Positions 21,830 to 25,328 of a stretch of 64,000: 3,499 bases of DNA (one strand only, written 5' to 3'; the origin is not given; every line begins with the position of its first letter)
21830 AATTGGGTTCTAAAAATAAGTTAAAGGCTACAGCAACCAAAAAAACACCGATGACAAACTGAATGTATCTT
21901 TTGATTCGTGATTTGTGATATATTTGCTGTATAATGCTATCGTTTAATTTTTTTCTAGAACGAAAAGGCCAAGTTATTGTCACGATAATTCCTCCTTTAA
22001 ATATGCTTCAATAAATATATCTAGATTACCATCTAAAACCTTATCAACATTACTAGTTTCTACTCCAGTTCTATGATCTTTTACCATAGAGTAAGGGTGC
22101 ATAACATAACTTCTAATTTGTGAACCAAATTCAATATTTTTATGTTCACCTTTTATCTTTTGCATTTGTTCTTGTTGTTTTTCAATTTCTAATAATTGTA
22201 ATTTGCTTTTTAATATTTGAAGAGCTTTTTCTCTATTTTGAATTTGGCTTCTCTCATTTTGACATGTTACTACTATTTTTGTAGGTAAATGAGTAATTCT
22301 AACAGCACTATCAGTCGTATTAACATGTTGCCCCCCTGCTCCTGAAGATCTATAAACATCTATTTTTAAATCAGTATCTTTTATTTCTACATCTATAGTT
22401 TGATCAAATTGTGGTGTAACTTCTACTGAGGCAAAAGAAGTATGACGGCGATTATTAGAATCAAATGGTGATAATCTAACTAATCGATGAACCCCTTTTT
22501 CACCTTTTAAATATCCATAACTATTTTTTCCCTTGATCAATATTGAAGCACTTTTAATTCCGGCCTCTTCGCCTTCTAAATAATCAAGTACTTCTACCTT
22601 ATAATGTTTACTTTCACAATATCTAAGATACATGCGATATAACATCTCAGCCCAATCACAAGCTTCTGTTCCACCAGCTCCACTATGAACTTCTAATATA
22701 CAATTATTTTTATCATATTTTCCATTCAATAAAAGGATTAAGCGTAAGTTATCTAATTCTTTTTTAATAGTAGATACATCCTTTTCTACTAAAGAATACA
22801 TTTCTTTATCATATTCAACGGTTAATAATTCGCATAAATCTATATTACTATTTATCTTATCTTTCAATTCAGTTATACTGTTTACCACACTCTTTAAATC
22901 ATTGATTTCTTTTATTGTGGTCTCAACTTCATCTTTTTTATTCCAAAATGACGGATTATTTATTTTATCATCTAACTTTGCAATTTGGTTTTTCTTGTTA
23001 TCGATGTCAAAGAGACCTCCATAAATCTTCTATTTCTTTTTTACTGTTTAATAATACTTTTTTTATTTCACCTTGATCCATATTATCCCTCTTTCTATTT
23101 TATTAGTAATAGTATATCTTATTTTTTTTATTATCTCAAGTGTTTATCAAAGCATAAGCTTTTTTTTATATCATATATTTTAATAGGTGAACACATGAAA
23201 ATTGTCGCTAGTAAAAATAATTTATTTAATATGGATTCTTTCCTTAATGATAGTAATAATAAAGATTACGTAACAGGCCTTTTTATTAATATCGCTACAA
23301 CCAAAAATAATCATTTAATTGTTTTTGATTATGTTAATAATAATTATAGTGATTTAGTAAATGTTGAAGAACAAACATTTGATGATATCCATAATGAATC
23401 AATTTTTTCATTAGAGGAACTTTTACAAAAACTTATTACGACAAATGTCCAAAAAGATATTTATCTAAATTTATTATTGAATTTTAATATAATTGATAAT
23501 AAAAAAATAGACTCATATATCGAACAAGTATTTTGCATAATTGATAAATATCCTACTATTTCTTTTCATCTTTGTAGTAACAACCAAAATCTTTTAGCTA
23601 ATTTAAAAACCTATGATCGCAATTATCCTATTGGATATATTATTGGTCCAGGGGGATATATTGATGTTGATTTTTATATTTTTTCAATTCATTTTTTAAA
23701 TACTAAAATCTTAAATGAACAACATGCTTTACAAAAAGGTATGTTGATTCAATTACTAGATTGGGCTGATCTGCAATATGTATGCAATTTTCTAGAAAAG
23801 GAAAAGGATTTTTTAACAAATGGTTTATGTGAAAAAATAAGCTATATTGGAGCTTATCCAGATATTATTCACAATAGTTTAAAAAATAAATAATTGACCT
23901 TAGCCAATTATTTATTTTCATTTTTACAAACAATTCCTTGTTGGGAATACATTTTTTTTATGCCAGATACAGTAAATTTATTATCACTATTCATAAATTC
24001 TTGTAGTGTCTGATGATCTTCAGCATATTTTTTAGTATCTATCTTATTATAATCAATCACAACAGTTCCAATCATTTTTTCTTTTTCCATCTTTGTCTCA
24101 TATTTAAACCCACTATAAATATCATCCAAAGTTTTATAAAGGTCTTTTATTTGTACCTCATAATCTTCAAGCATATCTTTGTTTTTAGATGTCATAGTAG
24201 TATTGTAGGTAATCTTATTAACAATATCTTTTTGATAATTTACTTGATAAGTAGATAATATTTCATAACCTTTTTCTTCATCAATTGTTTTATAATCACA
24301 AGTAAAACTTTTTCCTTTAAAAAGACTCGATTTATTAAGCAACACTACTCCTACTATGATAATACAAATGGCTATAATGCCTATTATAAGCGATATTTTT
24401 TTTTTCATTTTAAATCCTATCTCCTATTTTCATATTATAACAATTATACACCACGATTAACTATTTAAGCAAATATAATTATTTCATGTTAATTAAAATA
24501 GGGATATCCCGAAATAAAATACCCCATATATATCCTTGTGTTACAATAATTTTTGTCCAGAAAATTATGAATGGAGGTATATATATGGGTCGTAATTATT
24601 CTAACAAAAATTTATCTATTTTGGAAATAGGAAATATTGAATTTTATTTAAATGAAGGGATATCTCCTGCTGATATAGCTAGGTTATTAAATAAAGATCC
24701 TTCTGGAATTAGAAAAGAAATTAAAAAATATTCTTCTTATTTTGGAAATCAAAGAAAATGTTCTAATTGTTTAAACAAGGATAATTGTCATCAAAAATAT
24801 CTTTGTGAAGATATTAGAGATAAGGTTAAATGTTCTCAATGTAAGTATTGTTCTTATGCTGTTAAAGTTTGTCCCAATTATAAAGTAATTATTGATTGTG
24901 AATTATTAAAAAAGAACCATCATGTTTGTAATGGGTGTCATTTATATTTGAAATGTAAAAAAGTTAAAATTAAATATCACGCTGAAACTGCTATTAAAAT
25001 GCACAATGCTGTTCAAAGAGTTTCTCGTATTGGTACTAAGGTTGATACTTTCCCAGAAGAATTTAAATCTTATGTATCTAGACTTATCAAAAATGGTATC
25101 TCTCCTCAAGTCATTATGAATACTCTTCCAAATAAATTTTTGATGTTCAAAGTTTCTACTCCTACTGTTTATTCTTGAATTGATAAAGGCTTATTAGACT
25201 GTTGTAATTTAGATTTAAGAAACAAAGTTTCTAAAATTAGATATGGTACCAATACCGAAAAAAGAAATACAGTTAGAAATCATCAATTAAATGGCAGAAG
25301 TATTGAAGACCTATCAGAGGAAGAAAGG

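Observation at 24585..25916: IS30-family transposase whose only interruption is one in-frame TGA, plus an unusual Cys-rich N-terminal insert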

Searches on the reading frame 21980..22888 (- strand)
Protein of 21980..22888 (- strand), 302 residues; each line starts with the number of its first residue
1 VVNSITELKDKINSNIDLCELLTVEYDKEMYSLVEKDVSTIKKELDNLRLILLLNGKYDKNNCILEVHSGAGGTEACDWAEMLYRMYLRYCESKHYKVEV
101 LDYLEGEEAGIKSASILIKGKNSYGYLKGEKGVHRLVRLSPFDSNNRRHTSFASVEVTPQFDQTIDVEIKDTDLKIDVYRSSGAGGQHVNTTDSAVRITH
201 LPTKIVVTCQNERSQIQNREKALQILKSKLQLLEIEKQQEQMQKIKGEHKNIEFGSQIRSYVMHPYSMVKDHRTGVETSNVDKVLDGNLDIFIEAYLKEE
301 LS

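Call 70: list_cluster_members(proteins=[window:21980-22888:-, window:17352-18557:-, window:24585-25178:+])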
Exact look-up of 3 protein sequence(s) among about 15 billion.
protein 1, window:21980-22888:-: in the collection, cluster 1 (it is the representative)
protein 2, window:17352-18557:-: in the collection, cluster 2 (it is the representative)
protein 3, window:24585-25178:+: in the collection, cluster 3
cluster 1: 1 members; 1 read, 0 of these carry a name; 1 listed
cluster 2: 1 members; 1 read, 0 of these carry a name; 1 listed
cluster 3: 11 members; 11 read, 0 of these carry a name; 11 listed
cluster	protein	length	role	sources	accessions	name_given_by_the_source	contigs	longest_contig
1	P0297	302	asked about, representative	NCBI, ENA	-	-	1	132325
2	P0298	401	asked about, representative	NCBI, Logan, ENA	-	-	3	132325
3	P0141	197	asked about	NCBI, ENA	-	-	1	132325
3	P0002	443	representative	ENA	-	-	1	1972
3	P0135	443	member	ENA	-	-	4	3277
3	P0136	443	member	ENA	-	-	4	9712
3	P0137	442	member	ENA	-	-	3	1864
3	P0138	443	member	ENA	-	-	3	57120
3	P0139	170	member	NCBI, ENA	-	-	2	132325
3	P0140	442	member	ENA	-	-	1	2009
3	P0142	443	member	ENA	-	-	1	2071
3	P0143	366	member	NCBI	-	-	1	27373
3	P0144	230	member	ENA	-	-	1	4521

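Call 74: search_protein_families(library=pfam, proteins=[window:21980-22888:-])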
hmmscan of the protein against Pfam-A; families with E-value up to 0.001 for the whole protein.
window:21980-22888:- (302 aa): 2 families
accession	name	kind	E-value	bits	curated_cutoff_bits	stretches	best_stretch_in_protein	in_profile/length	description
PF03462.23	PCRF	-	2.9e-54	184.3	24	1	2-155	38-194/194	PCRF domain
PF00472.26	RF-1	-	2.3e-43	147.3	35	1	164-273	2-116/116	RF-1 domain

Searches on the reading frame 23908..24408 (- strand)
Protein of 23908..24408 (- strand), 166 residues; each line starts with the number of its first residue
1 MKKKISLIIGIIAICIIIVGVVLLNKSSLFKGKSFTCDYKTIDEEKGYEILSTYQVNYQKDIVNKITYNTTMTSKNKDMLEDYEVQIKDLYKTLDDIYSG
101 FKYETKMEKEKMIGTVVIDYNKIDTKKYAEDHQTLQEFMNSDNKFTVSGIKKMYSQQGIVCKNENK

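Call 53: find_encoding_contigs(protein=window:23908-24408:-, flank=5000, max_places=10)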
Protein window:23908-24408:- (166 aa): 3 contigs read that carry it; 3 places shown.
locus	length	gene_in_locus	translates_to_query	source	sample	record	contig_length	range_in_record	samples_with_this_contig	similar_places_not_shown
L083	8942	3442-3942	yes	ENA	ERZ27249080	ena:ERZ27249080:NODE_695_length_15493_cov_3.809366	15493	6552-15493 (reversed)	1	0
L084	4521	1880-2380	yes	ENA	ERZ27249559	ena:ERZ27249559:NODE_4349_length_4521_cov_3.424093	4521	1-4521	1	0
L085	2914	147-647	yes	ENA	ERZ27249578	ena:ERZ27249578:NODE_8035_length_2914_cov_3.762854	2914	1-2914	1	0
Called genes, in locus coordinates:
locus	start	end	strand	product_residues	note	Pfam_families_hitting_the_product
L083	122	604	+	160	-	PF23209:IDM1_C (weak), PF00583:Acetyltransf_1, PF13673:Acetyltransf_10, PF13508:Acetyltransf_7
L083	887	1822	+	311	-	PF02661:Fic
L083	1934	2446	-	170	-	-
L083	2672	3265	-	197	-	PF13936:HTH_38 (weak)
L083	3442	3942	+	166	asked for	-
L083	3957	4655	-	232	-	-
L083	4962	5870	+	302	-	PF03462:PCRF, PF00472:RF-1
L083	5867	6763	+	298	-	PF19700:DUF6198, PF02588:YitT_membrane, PF10035:DUF2179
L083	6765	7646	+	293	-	PF02588:YitT_membrane, PF10035:DUF2179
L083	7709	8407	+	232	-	PF02463:SMC_N (faint), PF00005:ABC_tran, PF13304:AAA_21 (faint)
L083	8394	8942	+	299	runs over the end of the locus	PF18075:FtsX_ECD, PF02687:FtsX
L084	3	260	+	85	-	?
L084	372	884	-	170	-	-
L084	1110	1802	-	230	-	PF13936:HTH_38 (weak)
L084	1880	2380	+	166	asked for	-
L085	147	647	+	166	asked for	-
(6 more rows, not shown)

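Call 74: search_protein_families(library=pfam, proteins=[window:23908-24408:-])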
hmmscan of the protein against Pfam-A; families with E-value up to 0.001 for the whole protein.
window:23908-24408:- (166 aa): 0 families

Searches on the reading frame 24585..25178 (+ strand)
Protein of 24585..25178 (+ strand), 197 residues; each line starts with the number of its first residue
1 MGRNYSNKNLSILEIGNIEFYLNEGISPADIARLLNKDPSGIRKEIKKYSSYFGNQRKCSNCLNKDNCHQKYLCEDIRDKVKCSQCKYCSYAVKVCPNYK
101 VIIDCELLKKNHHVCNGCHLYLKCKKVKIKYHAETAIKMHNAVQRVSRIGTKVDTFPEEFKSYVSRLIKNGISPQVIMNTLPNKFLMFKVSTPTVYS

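Call 14: find_encoding_contigs(protein=window:24585-25178:+, flank=10000, max_places=10)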
Protein window:24585-25178:+ (197 aa): 1 contig read that carries it; 1 place shown.
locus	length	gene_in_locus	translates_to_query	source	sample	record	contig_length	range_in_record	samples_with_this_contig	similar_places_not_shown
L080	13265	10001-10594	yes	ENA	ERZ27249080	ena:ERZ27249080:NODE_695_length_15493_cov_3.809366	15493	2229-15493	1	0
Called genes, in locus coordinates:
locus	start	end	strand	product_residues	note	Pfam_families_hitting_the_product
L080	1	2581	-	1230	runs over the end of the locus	-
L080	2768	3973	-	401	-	PF28016:Mua (faint), PF24568:CC_PcsB, PF01551:Peptidase_M23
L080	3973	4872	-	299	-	PF18075:FtsX_ECD, PF02687:FtsX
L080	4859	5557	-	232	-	PF02463:SMC_N (faint), PF00005:ABC_tran, PF13304:AAA_21 (faint)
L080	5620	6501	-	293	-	PF02588:YitT_membrane, PF10035:DUF2179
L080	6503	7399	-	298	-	PF19700:DUF6198, PF02588:YitT_membrane, PF10035:DUF2179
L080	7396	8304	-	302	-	PF03462:PCRF, PF00472:RF-1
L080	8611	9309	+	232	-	-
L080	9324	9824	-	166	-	-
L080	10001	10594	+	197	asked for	PF13936:HTH_38 (weak)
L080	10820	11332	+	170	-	-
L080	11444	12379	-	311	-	PF02661:Fic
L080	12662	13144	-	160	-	PF23209:IDM1_C (weak), PF00583:Acetyltransf_1, PF13673:Acetyltransf_10, PF13508:Acetyltransf_7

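Call 40: predict_structure(alignment_id=A4)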
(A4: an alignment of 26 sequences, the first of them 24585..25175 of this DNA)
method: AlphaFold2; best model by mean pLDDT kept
length: 197 residues; sequences in the alignment: 26
mean_pLDDT: 68.6   pTM: 0.43
mean pLDDT of the five models: 68.6, 65.1, 64.4, 62.9, 58.8
residues with pLDDT >= 90: 8; 70-90: 90; 50-70: 66; < 50: 33
segments of 3 or more residues with pLDDT < 50: 1-7, 56-61, 110-123, 148-151
pLDDT, mean of each block of 10 residues (from residue 1): 44 88 84 88 86 51 58 56 55 60 55 45 57 83 59 73 89 86 79 76
secondary structure, 60 per line:
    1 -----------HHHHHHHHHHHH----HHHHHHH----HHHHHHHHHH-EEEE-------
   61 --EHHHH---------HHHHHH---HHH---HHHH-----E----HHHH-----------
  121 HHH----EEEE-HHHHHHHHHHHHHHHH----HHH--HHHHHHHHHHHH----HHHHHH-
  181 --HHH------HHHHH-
elements in order: H12-23 H28-34 H39-48 E50-53 H64-67 H77-82 H92-95 H106-109 E128-131 H133-148 H158-169 H174-179 H192-196
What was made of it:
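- Tried and rejected: The first AF2 run with 26 sequences gave pLDDT 45-60 in the module (call 40).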

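Call 55: predict_structure(alignment_id=A6)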
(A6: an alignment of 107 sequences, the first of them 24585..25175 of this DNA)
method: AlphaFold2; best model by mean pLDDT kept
length: 197 residues; sequences in the alignment: 107
mean_pLDDT: 78.2   pTM: 0.58
mean pLDDT of the five models: 78.2, 78.0, 77.5, 75.7, 73.6
residues with pLDDT >= 90: 41; 70-90: 114; 50-70: 35; < 50: 7
segments of 3 or more residues with pLDDT < 50: 1-7
pLDDT, mean of each block of 10 residues (from residue 1): 43 93 93 93 89 72 80 63 69 74 80 82 86 88 60 74 88 84 78 70
secondary structure, 60 per line:
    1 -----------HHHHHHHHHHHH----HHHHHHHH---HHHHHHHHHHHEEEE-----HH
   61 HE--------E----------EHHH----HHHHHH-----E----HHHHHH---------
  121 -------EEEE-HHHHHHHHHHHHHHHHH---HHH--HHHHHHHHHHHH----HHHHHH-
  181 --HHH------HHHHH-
elements in order: H12-23 H28-35 H39-49 E50-53 H90-95 H106-111 E128-131 H133-149 H158-169 H174-179 H192-196
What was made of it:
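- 24600..24728 (+): First helix-turn-helix unit (residues 6-48). AF2 predicts helices 12-23, 28-35 and 39-49 at pLDDT about 90 (call 55).
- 25056..25205 (+): Second HTH-like helical unit (residues about 158-207). The TGA falls in its last helix. AF2 predicts helices 158-169, 174-179 and 192-196 (call 55).
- Tried and rejected: A second run with 107 sequences gave 63-86 (call 55).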

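Call 64: fold_search(model_id=the predicted structure, library=pdb)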
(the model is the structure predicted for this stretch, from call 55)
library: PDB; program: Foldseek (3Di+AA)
matches with E <= 10: 89; with E <= 0.001: 0
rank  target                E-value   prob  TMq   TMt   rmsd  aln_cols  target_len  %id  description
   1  7dwm_A                9.7e-01  0.89  0.18  0.16   3.1        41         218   32  Crystal structure of the phage VqmA-DPO complex (released 2021-05-05)
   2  7dwm_B                9.7e-01  0.89  0.18  0.17   3.9        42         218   31  Crystal structure of the phage VqmA-DPO complex (released 2021-05-05)
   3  6kju_B                1.8e+00  0.35  0.16  0.14   4.0        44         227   23  Huge conformation shift of Vibrio cholerae VqmA dimer in the absence of target DNA provides insight into DNA-binding m (released 2019-11-13)
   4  5yi3_B                2.4e+00  0.09  0.19  0.25  14.8       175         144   12  Structure of Lactococcus lactis ZitR, C30S mutant in complex with DNA (released 2017-12-06)
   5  4lln_D                2.9e+00  0.09  0.20  0.27  14.5       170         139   11  Crystal structure of S. aureus MepR-DNA complex (released 2014-05-14)
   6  6kju_A                3.0e+00  0.41  0.18  0.16   8.2        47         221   23  Huge conformation shift of Vibrio cholerae VqmA dimer in the absence of target DNA provides insight into DNA-binding m (released 2019-11-13)
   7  6zj2_B                3.2e+00  0.30  0.16  0.15   6.9        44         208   27  Structure of RcsB from Salmonella enterica serovar Typhimurium bound to promoter rprA in the presence of phosphomimeti (released 2021-02-17)
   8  7r3h_C                3.4e+00  0.25  0.17  0.14   3.3        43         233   30  PROSS optimitzed variant of RhlR (75 mutations) in complex with native autoinducer C4-HSL (released 2022-12-14)
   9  6ugl_A                3.6e+00  0.21  0.16  0.15   3.2        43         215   23  Vibrio cholerae quorum-sensing receptor VqmA bound to its autoinducer ligand DPO (released 2020-01-29)
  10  7r3g_A                4.0e+00  0.44  0.18  0.15   3.1        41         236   27  PROSS optimitzed variant of RhlR (75 mutations) in complex with the synthetic antagonist mBTL (released 2022-12-14)
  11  6ugl_B                4.0e+00  0.38  0.18  0.16   5.0        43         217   23  Vibrio cholerae quorum-sensing receptor VqmA bound to its autoinducer ligand DPO (released 2020-01-29)
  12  5fb2_A                4.0e+00  0.08  0.20  0.27  12.7       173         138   10  S. aureus MepR F27L Mutant bound to oligodeoxyribonucleotide (released 2016-12-14)
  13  5f6f_A                4.2e+00  0.08  0.20  0.26  12.6       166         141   12  S. aureus MepR G34R Mutant (released 2016-12-07)
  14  5yhx_A                4.2e+00  0.07  0.19  0.25  14.8       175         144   12  Structure of Lactococcus lactis ZitR, wild type (released 2017-12-06)
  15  8b4h_A                4.5e+00  0.57  0.18  0.10   1.0        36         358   33  IstA transposase cleaved donor complex (released 2023-05-03)
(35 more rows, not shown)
